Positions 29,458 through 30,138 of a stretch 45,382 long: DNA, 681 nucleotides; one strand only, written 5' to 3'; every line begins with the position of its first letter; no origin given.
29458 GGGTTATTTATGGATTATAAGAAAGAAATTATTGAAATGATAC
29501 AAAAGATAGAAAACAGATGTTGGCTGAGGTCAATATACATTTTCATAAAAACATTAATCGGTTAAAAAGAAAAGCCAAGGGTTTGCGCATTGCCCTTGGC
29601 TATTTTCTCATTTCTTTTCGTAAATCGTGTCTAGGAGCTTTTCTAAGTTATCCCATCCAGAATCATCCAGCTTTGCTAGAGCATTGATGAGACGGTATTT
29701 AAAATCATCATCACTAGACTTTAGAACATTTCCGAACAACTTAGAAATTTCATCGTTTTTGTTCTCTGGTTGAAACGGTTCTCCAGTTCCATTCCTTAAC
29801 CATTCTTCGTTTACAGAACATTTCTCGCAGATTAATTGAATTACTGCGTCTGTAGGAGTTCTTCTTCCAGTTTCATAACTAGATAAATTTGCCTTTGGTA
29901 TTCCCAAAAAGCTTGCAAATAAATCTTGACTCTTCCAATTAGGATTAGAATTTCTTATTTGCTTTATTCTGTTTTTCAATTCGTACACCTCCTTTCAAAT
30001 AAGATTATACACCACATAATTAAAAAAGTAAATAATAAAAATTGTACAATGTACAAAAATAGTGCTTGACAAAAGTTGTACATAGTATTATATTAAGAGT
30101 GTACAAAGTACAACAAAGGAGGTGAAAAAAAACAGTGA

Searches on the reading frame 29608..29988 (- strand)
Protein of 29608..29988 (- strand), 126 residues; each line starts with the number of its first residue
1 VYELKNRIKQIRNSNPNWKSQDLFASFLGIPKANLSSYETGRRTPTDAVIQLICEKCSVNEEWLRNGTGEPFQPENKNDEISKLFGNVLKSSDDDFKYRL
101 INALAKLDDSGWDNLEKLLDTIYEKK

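Call 5: search_protein_families(library=pfam, proteins=[window:29608-29988:-], max_evalue=0.01)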
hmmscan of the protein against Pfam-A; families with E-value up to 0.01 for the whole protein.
window:29608-29988:- (126 aa): 3 families
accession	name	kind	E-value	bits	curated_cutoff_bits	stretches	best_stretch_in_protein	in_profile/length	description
PF01381.28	HTH_3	-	2.1e-07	31.3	23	1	9-64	2-55/55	Helix-turn-helix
PF13560.12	HTH_31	-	0.00021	22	27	1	20-61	16-58/64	Helix-turn-helix domain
PF12844.13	HTH_19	-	0.00026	21.3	30.2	1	7-70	3-64/64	Helix-turn-helix domain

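Call 7: find_related_loci(query=window:29608-29988:-, collection=genome_contigs, flank=4000)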
Query window:29608-29988:- (126 aa) in genome_contigs; peptide patterns used: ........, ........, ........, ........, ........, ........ (x = any residue, [..] = any of these).
79 stretches matched a pattern, but none encodes a relative of the query by tblastn (E <= 1e-3).

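Call 22: search_protein_families(library=phrogs, proteins=[window:29608-29988:-], max_evalue=0.01)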
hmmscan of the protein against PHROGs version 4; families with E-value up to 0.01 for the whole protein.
window:29608-29988:- (126 aa): 11 families
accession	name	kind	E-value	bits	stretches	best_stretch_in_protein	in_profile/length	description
phrog_8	-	transcription regulation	2.3e-13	51.3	1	2-106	75-255/346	transcriptional regulator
phrog_4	-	transcription regulation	1.1e-12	48.7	1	3-100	136-216/400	transcriptional repressor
phrog_2967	-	transcription regulation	7.5e-10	39.7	1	3-81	10-86/225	transcriptional regulator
phrog_3037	-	transcription regulation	2.4e-09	38.3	1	19-125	29-126/189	transcriptional repressor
phrog_2328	-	transcription regulation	1.4e-07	32.3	1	17-76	28-83/128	transcriptional repressor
phrog_2104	-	unknown function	1.8e-05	25.8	1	6-53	42-87/103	-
phrog_638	-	transcription regulation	2.8e-05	25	1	19-61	18-60/145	transcriptional regulator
phrog_6378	-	unknown function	0.001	20.1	1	20-117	23-117/131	-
phrog_147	-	transcription regulation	0.0014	20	1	3-68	4-70/100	transcriptional regulator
phrog_9710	-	unknown function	0.0021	19.2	1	19-78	28-89/95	-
phrog_7241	-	transcription regulation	0.0022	19.1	1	20-64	76-120/122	transcriptional regulator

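Call 57: search_solved_structures(query=window:29608-29979:-, max_evalue=0.01, show_alignments=2)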
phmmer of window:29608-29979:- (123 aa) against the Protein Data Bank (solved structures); distinct sequences matched with E-value up to 0.01: 0.

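Call 59: find_homologous_proteins(query=window:29608-29979:-, max_evalue=0.00001)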
Query window:29608-29979:- (123 aa): 372 proteins with E <= 0.00001 among 375 candidates; the best 120 are listed.
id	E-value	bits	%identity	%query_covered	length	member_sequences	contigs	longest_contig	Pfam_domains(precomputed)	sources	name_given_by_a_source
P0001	6.5e-77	274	100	100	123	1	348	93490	PF01381.29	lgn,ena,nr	nr:MAG TPA: hypothetical protein [Bacteriophage sp.] DAG27112.1 MAG TPA: hypothetical protein [Caudo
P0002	1.4e-76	273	99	100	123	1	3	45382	PF01381.29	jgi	jgi:HTH-type transcriptional regulator / antitoxin PezA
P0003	1.5e-76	272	99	100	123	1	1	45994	PF01381.29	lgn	-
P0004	1.5e-76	272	99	100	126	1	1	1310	PF01381.29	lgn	-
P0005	1.5e-76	272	99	100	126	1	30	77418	PF01381.29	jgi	jgi:HTH-type transcriptional regulator / antitoxin PezA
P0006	2.0e-76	272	99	100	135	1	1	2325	PF01381.29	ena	-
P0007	2.1e-76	272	99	100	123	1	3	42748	PF01381.29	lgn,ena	-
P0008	2.1e-76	272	99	100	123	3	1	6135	PF01381.29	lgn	-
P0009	2.4e-76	272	99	100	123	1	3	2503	PF01381.29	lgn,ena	-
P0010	2.6e-76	272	99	100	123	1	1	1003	PF01381.29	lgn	-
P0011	2.9e-76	272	99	100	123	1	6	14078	PF01381.29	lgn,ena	-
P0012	3.6e-76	271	99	100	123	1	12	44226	PF01381.29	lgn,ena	-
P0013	3.6e-76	271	99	100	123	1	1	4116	PF01381.29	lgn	-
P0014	4.9e-76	271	99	100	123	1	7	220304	PF01381.29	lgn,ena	-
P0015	6.3e-76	270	99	100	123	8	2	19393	PF01381.29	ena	-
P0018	1.2e-75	270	99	100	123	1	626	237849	PF01381.29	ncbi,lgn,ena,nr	nr:MAG TPA: hypothetical protein [Caudoviricetes sp.] DAM88924.1 MAG TPA: helix-turn-helix domain pr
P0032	3.8e-75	268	98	100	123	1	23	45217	PF01381.29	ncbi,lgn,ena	-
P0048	6.6e-75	267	98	100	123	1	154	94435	PF01381.29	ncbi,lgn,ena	-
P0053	9.3e-75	267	98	100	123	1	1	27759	PF01381.29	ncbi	-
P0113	2.5e-51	191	72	100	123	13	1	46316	PF01381.29,PF13560.13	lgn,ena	-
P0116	1.8e-50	188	69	100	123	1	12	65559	PF12844.14,PF01381.29,PF07022.20,PF13560.13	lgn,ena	-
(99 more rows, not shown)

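Call 60: list_cluster_members(proteins=[P0018, P0048, P0053, P0032, P0001])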
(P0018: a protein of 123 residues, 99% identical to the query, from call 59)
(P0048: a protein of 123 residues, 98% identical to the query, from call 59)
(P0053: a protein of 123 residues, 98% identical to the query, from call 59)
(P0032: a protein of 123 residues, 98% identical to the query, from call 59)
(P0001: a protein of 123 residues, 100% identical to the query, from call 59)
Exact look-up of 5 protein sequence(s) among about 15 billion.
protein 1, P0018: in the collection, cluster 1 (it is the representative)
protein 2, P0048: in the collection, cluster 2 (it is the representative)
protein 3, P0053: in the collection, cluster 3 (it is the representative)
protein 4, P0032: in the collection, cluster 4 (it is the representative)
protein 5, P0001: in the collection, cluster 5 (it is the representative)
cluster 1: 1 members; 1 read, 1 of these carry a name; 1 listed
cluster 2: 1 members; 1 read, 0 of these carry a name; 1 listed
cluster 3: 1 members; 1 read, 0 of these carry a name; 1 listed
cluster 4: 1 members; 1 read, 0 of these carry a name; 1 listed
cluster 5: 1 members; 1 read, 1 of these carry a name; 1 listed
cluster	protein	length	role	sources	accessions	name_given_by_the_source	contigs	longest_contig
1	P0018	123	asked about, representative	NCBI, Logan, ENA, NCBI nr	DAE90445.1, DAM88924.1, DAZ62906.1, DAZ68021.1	MAG TPA: hypothetical protein [Caudoviricetes sp.]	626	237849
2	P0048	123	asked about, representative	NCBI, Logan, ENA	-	-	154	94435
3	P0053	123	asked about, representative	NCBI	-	-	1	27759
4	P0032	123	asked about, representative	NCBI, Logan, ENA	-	-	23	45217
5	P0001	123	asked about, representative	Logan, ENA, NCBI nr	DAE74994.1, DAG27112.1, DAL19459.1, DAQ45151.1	MAG TPA: hypothetical protein [Bacteriophage sp.]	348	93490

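Call 61: find_encoding_contigs(protein=P0018, flank=10000, max_places=4)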
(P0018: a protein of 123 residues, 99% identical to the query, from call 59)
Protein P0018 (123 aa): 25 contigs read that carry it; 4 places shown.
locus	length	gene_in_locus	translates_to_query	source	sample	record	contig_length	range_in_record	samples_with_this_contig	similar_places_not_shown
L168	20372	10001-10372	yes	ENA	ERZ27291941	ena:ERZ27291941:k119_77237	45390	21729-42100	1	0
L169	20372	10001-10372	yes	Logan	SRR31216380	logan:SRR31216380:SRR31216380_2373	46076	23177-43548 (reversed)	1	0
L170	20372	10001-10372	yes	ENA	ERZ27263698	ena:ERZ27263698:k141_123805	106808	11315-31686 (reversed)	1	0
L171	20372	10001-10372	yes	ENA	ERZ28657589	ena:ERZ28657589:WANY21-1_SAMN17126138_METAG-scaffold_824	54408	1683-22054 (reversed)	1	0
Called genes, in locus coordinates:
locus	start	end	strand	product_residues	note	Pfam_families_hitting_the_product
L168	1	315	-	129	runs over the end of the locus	-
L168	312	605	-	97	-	-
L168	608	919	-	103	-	-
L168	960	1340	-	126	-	-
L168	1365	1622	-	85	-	-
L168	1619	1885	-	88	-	PF13412:HTH_24 (weak)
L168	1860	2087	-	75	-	-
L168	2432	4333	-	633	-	PF06048:DUF927, PF18662:HTH_56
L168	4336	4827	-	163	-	PF01807:Zn_ribbon_DnaG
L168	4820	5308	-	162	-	PF02732:ERCC4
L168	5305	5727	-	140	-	PF00436:SSB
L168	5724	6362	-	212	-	PF04404:ERF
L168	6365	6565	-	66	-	-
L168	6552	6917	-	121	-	-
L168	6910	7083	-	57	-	-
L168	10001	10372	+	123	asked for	PF01381:HTH_3 (weak)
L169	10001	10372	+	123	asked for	PF01381:HTH_3 (weak)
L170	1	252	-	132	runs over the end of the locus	-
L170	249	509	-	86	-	PF01022:HTH_5 (weak), PF13412:HTH_24 (weak)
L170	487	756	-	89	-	-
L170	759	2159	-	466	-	PF00270:DEAD (weak), PF02689:Herpes_Helicase (faint), PF05970:PIF1, PF13086:AAA_11 (weak), PF13191:AAA_16 (faint), PF13245:AAA_19, PF13604:AAA_30, PF01443:Viral_helicase1 (faint), +3 more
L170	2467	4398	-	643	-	PF06048:DUF927, PF18662:HTH_56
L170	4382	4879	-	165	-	PF01807:Zn_ribbon_DnaG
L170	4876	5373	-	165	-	PF02732:ERCC4 (weak)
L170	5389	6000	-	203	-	-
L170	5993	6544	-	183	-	-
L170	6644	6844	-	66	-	-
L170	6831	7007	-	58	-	-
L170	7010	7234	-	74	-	-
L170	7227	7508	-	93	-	-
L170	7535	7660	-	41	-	-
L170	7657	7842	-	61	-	-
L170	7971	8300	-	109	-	-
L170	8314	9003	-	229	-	PF02498:Bro-N, PF10552:ORF6C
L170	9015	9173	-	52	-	-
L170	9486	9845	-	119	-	-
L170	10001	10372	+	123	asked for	PF01381:HTH_3 (weak)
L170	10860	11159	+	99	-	PF13248:Zn_ribbon_3 (faint)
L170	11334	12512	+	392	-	PF00589:Phage_integrase (weak)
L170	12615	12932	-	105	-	-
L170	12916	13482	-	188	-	PF09581:Spore_III_AF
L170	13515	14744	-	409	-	PF09546:Spore_III_AE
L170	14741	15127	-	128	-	PF06686:SpoIIIAC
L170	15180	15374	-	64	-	PF06686:SpoIIIAC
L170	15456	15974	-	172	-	PF09548:Spore_III_AB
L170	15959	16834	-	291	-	PF19568:Spore_III_AA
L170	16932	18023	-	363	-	-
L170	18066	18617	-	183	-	PF01648:ACPS (weak)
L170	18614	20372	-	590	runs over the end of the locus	PF00580:UvrD-helicase, PF01443:Viral_helicase1 (faint), PF13087:AAA_12 (faint), PF13245:AAA_19, PF13361:UvrD_C, PF13538:UvrD_C_2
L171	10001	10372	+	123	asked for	PF01381:HTH_3 (weak)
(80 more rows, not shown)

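Call 62: find_homologous_proteins(query=L170:13515-14744:-, max_evalue=1e-50)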
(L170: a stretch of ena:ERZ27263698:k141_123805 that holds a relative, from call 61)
Query L170:13515-14744:- (409 aa): 955 proteins with E <= 1e-50 among 8000 candidates; the best 120 are listed.
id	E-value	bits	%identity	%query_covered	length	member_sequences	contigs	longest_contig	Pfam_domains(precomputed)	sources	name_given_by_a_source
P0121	9.5e-265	896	67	100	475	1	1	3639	PF09546.16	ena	-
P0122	5.2e-252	854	99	100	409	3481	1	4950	PF09546.16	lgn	-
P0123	8.4e-243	823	97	100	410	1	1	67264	PF09546.16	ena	-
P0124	8.6e-241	817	97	100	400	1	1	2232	PF09546.16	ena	-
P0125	1.1e-240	816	97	100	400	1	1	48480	PF09546.16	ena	-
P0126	1.3e-240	816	97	100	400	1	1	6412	PF09546.16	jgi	-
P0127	3.9e-238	808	96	100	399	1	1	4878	PF09546.16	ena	-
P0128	1.4e-233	793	95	100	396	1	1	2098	PF09546.16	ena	-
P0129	1.7e-226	770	87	100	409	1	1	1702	PF09546.16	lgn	-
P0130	2.0e-226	769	99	93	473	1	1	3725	PF06686.17,PF09546.16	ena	-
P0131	4.6e-224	762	92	100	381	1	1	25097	PF09546.16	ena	-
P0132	1.0e-222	757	93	100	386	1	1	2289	PF09546.16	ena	-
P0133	4.0e-222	755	96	91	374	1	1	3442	PF09546.16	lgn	-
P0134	8.8e-222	754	88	98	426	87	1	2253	PF09546.16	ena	-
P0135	1.8e-221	753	88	98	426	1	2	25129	PF09546.16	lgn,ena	-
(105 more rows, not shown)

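Call 69: predict_structure(alignment_id=A5)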
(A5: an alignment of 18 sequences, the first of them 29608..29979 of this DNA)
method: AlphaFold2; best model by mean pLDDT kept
length: 123 residues; sequences in the alignment: 18
mean_pLDDT: 84.2   pTM: 0.57
mean pLDDT of the five models: 84.2, 83.3, 80.9, 80.1, 79.6
residues with pLDDT >= 90: 54; 70-90: 52; 50-70: 16; < 50: 1
segments of 3 or more residues with pLDDT < 50: none
pLDDT, mean of each block of 10 residues (from residue 1): 93 88 94 94 94 91 89 63 73 80 82 78 58
secondary structure, 60 per line:
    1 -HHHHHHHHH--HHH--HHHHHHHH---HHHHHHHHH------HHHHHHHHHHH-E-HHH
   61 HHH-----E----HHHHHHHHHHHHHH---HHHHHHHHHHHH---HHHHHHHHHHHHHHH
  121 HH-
elements in order: H2-10 H18-25 H29-37 H44-54 H58-63 H74-87 H91-102 H106-122

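Call 73: fold_search(model_id=the predicted structure, library=pdb)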
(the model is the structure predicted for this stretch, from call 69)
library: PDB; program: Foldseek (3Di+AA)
matches with E <= 10: 603; with E <= 0.001: 0
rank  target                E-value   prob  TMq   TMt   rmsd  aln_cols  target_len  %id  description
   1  3pxp_B                5.7e-03  1.00  0.44  0.20  12.1       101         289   13  Crystal structure of a PAS and DNA binding domain containing protein (Caur_2278) from CHLOROFLEXUS AURANTIACUS J-10-FL (released 2011-01-19)
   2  9iaq_B                6.4e-03  1.00  0.51  0.56   8.4       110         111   16  Arbitrium controls lysis-lysogeny through the activation of a small antirepressor protein in the majority of arbitrium (released 2026-01-14)
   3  3pxp_A                7.2e-03  1.00  0.43  0.19  12.3       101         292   14  Crystal structure of a PAS and DNA binding domain containing protein (Caur_2278) from CHLOROFLEXUS AURANTIACUS J-10-FL (released 2011-01-19)
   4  9iaq_D                7.7e-03  1.00  0.52  0.55   8.3       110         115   15  Arbitrium controls lysis-lysogeny through the activation of a small antirepressor protein in the majority of arbitrium (released 2026-01-14)
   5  1b0n_A                7.7e-03  1.00  0.44  0.52  10.1       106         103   22  SINR PROTEIN/SINI PROTEIN COMPLEX (released 1999-01-13)
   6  9a7f_A                7.7e-03  1.00  0.44  0.40  13.2       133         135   18  Integrative model of RGHR-DLDH1 by crosslinking MS and deep learning (released 2024-09-18)
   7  6jq1_B                8.1e-03  1.00  0.44  0.42   7.4        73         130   22  Crystal Structure of DdrO from Deinococcus geothermalis (released 2019-08-28)
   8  9iaq_A                8.1e-03  1.00  0.50  0.53   9.6       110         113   15  Arbitrium controls lysis-lysogeny through the activation of a small antirepressor protein in the majority of arbitrium (released 2026-01-14)
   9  3zkc_A                8.6e-03  1.00  0.45  0.86   1.3        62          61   26  Crystal structure of the master regulator for biofilm formation SinR in complex with DNA. (released 2013-03-06)
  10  9sf2_A                8.6e-03  1.00  0.49  0.49  11.5       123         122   21  Phage Phi106 repressor in complex with AimX (released 2026-01-14)
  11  2kpj_MODEL_1_A        1.0e-02  1.00  0.45  0.58   6.1        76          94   13  Solution Structure Of Protein SOS-response transcriptional repressor, LexA From Eubacterium rectale. Northeast (released 2009-11-17)
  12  7t8i_A                1.1e-02  1.00  0.44  0.80   1.6        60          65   27  Crystal structure of the ImmR transcriptional regulator DNA-binding domain of Bacillus subtilis (released 2022-03-16)
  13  1y7y_B                1.2e-02  1.00  0.44  0.77   1.4        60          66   18  High-resolution crystal structure of the restriction-modification controller protein C.AhdI from Aeromonas hydrophila (released 2005-02-22)
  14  1y9q                  1.3e-02  1.00  0.43  0.30   2.4        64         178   26  Crystal Structure of HTH_3 family Transcriptional Regulator from Vibrio cholerae (released 2005-01-04)
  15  3op9                  1.3e-02  1.00  0.45  0.51   9.9       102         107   12  Crystal structure of transcriptional regulator from Listeria innocua (released 2010-09-15)
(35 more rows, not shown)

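Call 74: search_solved_structures(query=A5, max_evalue=1, show_alignments=3)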
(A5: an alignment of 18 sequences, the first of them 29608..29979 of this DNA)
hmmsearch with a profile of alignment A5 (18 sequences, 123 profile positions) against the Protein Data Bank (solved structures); distinct sequences matched with E-value up to 1: 12.
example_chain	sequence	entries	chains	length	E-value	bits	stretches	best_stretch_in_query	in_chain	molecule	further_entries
2p5t_A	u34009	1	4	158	1.3e-06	32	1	4-74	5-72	Putative transcriptional regulator PezA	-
8vd6_A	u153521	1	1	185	4.2e-05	27.1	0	6-41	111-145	CAP REPEAT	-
8tac_A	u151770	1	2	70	0.00062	23.3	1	6-52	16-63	DBP48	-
7t8i_A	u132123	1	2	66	0.0039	20.8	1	3-59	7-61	Phage element (ICEBs1)transcriptional regulator (Xre family)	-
2l49_A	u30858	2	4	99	0.025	18.1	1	8-51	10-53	C protein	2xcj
8bny_A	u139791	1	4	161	0.027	18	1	10-56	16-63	Immunity repressor protein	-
2b5a_A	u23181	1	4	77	0.095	16.3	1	5-56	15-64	C.BclI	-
9k3w_A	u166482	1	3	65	0.11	16.1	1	2-43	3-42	Transcriptional regulator, PbsX family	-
3zhi_A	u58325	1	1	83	0.29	14.7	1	3-62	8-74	CI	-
6tri_A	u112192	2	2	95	0.58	13.7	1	3-68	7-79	CI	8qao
3zhm_A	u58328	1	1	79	0.65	13.6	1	3-62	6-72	CI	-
5a7l_A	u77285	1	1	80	0.92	13.1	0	3-61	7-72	CI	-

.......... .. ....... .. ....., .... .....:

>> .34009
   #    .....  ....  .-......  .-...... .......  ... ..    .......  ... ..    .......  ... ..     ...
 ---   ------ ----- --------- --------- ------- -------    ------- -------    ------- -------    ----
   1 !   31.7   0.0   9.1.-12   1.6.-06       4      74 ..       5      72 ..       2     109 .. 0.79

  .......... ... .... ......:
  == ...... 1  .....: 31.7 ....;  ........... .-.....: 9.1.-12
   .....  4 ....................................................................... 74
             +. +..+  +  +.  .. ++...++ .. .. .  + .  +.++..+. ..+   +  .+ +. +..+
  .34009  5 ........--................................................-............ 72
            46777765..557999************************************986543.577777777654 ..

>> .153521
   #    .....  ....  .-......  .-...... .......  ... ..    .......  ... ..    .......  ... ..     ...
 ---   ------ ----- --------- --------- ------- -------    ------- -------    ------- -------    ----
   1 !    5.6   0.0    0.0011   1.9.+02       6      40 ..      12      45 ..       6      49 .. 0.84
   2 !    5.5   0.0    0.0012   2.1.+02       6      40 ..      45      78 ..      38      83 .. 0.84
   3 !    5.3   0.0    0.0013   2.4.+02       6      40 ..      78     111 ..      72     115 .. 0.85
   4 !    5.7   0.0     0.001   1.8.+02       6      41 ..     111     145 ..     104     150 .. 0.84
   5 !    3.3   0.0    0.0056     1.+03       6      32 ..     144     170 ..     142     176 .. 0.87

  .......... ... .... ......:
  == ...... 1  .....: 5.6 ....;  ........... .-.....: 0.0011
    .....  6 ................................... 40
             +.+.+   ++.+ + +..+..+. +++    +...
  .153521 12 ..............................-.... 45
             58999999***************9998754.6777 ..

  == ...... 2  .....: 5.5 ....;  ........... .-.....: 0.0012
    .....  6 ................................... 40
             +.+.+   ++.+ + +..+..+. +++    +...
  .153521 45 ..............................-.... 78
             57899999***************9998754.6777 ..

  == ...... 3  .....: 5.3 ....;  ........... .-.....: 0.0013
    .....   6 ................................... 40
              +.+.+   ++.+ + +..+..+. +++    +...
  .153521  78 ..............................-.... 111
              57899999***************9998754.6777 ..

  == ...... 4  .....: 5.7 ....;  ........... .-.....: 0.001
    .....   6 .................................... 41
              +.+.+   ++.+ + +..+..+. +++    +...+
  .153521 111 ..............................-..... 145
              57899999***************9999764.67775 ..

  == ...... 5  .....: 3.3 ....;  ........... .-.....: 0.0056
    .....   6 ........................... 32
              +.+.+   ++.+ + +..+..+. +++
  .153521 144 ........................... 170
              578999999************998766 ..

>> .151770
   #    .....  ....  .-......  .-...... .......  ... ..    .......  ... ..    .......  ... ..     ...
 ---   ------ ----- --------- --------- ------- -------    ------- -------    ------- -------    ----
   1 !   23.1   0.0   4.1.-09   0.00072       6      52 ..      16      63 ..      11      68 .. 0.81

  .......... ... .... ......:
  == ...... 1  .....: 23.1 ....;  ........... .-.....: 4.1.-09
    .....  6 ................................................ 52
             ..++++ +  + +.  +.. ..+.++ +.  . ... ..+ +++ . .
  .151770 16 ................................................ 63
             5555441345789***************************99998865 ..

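Call 79: find_encoding_contigs(protein=P0116, flank=1500, max_places=5)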
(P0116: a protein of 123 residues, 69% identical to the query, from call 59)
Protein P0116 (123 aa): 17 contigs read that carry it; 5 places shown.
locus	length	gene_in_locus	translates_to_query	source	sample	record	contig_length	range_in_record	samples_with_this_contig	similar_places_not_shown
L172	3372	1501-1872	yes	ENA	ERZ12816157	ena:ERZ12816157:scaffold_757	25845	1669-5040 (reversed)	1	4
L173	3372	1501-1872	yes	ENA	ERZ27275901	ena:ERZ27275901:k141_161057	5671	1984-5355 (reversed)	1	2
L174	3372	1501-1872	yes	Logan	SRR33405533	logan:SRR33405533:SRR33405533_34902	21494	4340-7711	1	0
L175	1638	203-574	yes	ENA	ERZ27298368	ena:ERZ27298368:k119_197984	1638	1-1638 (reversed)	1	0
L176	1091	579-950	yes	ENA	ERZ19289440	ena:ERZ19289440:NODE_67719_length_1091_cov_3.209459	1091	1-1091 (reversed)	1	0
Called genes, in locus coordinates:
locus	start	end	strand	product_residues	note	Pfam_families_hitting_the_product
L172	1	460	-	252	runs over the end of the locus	PF09669:Phage_pRha, PF03374:ANT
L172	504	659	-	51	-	-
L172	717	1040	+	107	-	-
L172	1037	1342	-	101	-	-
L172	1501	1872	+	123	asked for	PF07022:Phage_CI_repr (weak), PF12844:HTH_19, PF13560:HTH_31, PF01381:HTH_3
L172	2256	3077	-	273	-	PF00877:NLPC_P60, PF01471:PG_binding_1 (weak)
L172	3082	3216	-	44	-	-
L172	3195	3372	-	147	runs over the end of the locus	-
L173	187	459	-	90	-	-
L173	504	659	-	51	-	-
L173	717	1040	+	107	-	-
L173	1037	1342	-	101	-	-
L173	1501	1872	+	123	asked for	PF07022:Phage_CI_repr (weak), PF12844:HTH_19, PF13560:HTH_31, PF01381:HTH_3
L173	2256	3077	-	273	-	PF00877:NLPC_P60, PF01471:PG_binding_1 (weak)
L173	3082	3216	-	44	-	-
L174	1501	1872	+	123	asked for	PF07022:Phage_CI_repr (weak), PF12844:HTH_19, PF13560:HTH_31, PF01381:HTH_3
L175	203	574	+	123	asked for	PF07022:Phage_CI_repr (weak), PF12844:HTH_19, PF13560:HTH_31, PF01381:HTH_3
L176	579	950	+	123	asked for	PF07022:Phage_CI_repr (weak), PF12844:HTH_19, PF13560:HTH_31, PF01381:HTH_3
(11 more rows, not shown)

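Call 80: find_encoding_contigs(protein=P0113, flank=1500, max_places=5)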
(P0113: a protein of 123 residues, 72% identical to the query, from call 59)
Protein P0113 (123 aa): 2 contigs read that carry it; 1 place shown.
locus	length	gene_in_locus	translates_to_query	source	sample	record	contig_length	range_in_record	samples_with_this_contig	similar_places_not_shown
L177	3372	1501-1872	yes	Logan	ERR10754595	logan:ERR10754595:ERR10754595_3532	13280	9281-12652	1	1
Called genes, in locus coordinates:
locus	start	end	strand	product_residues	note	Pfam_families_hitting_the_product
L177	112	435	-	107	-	-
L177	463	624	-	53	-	-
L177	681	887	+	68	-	-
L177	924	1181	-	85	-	-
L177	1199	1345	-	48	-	-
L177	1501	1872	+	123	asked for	PF13560:HTH_31 (faint), PF01381:HTH_3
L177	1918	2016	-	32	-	-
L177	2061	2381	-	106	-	-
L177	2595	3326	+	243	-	-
